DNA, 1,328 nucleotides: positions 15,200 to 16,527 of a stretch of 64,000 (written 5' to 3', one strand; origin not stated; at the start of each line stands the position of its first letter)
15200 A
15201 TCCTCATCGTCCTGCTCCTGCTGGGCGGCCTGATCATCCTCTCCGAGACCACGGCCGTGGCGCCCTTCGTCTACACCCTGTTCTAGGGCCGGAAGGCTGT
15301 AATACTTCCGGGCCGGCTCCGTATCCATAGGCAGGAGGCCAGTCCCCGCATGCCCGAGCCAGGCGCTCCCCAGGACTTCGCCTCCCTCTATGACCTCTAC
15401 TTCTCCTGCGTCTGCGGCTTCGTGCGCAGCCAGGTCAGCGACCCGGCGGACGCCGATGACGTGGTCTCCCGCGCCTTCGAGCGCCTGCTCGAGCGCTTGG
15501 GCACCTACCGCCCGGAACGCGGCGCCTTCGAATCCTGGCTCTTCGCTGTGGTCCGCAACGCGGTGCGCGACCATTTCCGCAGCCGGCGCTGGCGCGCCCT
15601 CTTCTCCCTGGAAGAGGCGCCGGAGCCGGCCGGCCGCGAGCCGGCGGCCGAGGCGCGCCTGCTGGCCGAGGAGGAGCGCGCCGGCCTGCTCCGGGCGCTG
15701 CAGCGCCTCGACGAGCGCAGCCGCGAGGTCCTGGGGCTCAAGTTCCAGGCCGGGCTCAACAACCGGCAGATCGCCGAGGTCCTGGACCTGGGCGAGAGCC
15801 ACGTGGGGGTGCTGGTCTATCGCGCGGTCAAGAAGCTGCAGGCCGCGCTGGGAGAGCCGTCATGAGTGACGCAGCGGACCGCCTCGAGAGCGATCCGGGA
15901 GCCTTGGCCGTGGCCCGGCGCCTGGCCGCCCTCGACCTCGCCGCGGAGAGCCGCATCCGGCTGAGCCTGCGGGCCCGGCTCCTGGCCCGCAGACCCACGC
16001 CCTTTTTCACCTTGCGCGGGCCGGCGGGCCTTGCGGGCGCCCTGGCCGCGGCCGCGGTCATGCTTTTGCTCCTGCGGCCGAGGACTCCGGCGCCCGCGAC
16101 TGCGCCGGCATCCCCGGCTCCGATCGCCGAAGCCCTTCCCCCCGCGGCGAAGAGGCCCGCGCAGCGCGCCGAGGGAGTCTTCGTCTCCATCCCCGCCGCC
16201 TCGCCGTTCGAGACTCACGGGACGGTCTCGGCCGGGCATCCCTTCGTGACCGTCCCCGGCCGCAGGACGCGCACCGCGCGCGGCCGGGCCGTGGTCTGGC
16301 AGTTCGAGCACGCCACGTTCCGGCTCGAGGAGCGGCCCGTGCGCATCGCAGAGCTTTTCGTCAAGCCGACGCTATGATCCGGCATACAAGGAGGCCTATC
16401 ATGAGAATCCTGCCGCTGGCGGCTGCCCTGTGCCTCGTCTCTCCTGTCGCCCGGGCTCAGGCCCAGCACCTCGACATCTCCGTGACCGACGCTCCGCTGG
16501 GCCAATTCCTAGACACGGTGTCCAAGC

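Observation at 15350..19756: ECF sigma / anti-sigma module coupled to a (STN/N0)x2-CpaB-like protein, a CpaB-like paralog and a TPR lipoprotein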

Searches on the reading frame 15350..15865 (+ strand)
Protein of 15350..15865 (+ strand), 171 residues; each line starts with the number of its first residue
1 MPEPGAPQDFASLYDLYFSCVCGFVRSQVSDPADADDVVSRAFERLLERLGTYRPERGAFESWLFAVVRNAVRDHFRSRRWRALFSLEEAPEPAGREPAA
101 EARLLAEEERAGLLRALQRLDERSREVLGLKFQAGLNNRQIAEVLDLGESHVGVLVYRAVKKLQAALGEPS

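Call 3: search_protein_families(library=pfam, proteins=[window:15350-15865:+], max_evalue=1)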
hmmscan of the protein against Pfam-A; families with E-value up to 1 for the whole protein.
window:15350-15865:+ (171 aa): 7 families
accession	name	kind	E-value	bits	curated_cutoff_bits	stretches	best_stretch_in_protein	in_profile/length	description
PF04542.20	Sigma70_r2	-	1.5e-17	63.6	24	1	14-82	2-71/71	Sigma-70 region 2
PF08281.18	Sigma70_r4_2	-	4.4e-09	36.3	25.7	1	113-163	4-54/54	Sigma-70, region 4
PF04545.22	Sigma70_r4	-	2.7e-08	33.6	24.1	1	116-164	1-49/50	Sigma-70, region 4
PF00196.25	GerE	-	0.00088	19.3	23.5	1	120-165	3-47/57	Bacterial regulatory proteins, luxR family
PF22167.2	PH0730-like_N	-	0.043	14.4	30.2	1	139-158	19-38/60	PH0730-like, N-terminal domain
PF07638.17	Sigma70_ECF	-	0.11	12.8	21.1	1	113-152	129-168/185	ECF sigma factor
PF18255.9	SAM_DprA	-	0.3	11.6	26.2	1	127-155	6-33/62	DNA processing protein A sterile alpha motif domain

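Call 4: search_protein_families(library=ncbifam, proteins=[window:15350-15865:+], max_evalue=1)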
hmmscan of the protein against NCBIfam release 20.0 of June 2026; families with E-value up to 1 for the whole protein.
window:15350-15865:+ (171 aa): 115 families (the best 25 are shown)
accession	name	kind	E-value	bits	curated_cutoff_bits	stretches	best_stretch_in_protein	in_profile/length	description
TIGR02952.1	Sig70_famx2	equivalog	2.9e-35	121.7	206.45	1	9-166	12-169/170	ECF subfamily RNA polymerase sigma factor, BldN family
TIGR02937.1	sigma70-ECF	superfamily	1.6e-32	112.4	42.9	1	10-167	3-165/165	sigma-70 family RNA polymerase sigma factor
NF004113.0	PRK05602.1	equivalog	3.8e-24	85.5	208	1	28-168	65-202/211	RNA polymerase sigma factor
TIGR02985.1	Sig70_bacteroi1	subfamily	6.6e-21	75.2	126.4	1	9-167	2-162/162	RNA polymerase sigma-70 factor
NF009166.1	PRK12513.1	equivalog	1.6e-20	73.7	206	1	5-169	19-188/193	RNA polymerase sigma factor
TIGR02983.1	SigE-fam_strep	subfamily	9.6e-20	71.1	141.55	1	7-169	5-160/162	SigE family RNA polymerase sigma factor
TIGR02989.1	Sig-70_gvs1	subfamily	9.3e-19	67.9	124.55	1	9-164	2-155/158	RNA polymerase sigma-70 factor, Rhodopirellula/Verrucomicrobium family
NF009176.0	PRK12524.1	equivalog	3e-18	66.3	264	1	29-167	47-184/196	RNA polymerase sigma factor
TIGR02479.1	FliA_WhiG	subfamily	1.5e-16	60.8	189.6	2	100-167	156-223/224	FliA/WhiG family RNA polymerase sigma factor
NF009172.0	PRK12519.1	subfamily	6.9e-16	58.3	222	1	5-169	26-191/194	RNA polymerase sigma factor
NF007227.0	PRK09645.1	subfamily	1.6e-15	57.5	202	1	10-169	15-172/177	sigma-70 family RNA polymerase sigma factor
TIGR02950.1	SigM_subfam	subfamily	8.6e-15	54.9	147.95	1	12-166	4-157/159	RNA polymerase sigma factor, SigM family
NF007222.0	PRK09640.1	equivalog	2.1e-14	53.5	194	1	12-168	30-183/188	RNA polymerase sigma factor SigX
NF009195.0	PRK12543.1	subfamily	2.9e-14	53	197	1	5-165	17-176/192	RNA polymerase sigma factor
NF007230.0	PRK09648.1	subfamily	5.5e-14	52.3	209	1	32-167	54-189/195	RNA polymerase sigma factor ShbA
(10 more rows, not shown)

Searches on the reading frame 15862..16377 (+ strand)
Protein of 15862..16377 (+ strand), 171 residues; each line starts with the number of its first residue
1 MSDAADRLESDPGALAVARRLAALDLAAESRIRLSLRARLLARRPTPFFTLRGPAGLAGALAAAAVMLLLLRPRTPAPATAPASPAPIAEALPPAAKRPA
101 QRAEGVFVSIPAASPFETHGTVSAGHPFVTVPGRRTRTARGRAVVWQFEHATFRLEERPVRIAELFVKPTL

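Call 3: search_protein_families(library=pfam, proteins=[window:15862-16377:+], max_evalue=1)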
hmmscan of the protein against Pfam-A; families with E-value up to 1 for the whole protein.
window:15862-16377:+ (171 aa): 0 families

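Call 4: search_protein_families(library=ncbifam, proteins=[window:15862-16377:+], max_evalue=1)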
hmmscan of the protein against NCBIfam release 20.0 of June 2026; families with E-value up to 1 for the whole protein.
window:15862-16377:+ (171 aa): 0 families

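Call 35: find_homologous_proteins(query=window:15862-16377:+)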
Query window:15862-16377:+ (171 aa): 16 proteins with E <= 0.001 among 8000 candidates.
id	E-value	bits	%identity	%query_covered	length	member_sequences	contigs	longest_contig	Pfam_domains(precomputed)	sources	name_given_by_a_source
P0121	1.3e-97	342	100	100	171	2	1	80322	-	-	-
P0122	6.6e-66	239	71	100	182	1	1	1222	-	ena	-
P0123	9.2e-49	184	59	100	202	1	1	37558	-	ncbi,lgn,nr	ncbi:MAG: hypothetical protein NTY77_17300 [Elusimicrobia bacterium]|nr:hypothetical protein [Elusim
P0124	7.5e-43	164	62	100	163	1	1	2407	-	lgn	-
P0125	5.2e-42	162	55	100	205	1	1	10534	-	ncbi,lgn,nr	ncbi:MAG: hypothetical protein PHU21_02165 [Elusimicrobia bacterium]|nr:hypothetical protein [Elusim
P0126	1.8e-41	160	56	88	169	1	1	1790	-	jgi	jgi:hypothetical protein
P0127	1.8e-41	160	53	85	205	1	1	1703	-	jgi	jgi:hypothetical protein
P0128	1.6e-40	157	55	100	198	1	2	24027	-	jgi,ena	jgi:hypothetical protein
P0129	2.5e-39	153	58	100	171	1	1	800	-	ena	-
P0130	4.9e-39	152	57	54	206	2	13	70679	-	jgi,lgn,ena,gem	-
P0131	2.9e-37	146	54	95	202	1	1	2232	-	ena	-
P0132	7.2e-33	132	54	96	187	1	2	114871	-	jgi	jgi:hypothetical protein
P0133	3.1e-31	127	50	100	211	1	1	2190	-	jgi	jgi:hypothetical protein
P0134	4.6e-24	103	49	100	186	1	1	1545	-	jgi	jgi:hypothetical protein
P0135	4.8e-19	87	47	97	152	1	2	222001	-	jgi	jgi:hypothetical protein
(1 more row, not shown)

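Call 96: search_protein_families(library=pfam, proteins=[window:15862-16374:+], max_evalue=5)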
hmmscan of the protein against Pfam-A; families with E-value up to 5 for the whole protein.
window:15862-16374:+ (171 aa): 0 families

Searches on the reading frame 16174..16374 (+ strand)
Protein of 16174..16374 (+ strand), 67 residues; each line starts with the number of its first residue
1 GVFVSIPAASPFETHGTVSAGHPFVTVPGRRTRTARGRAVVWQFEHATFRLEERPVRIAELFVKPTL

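Call 63: search_solved_structures(query=A5, max_evalue=10)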
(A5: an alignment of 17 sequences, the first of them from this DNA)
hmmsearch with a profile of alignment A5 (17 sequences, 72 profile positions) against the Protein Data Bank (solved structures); distinct sequences matched with E-value up to 10: 0.
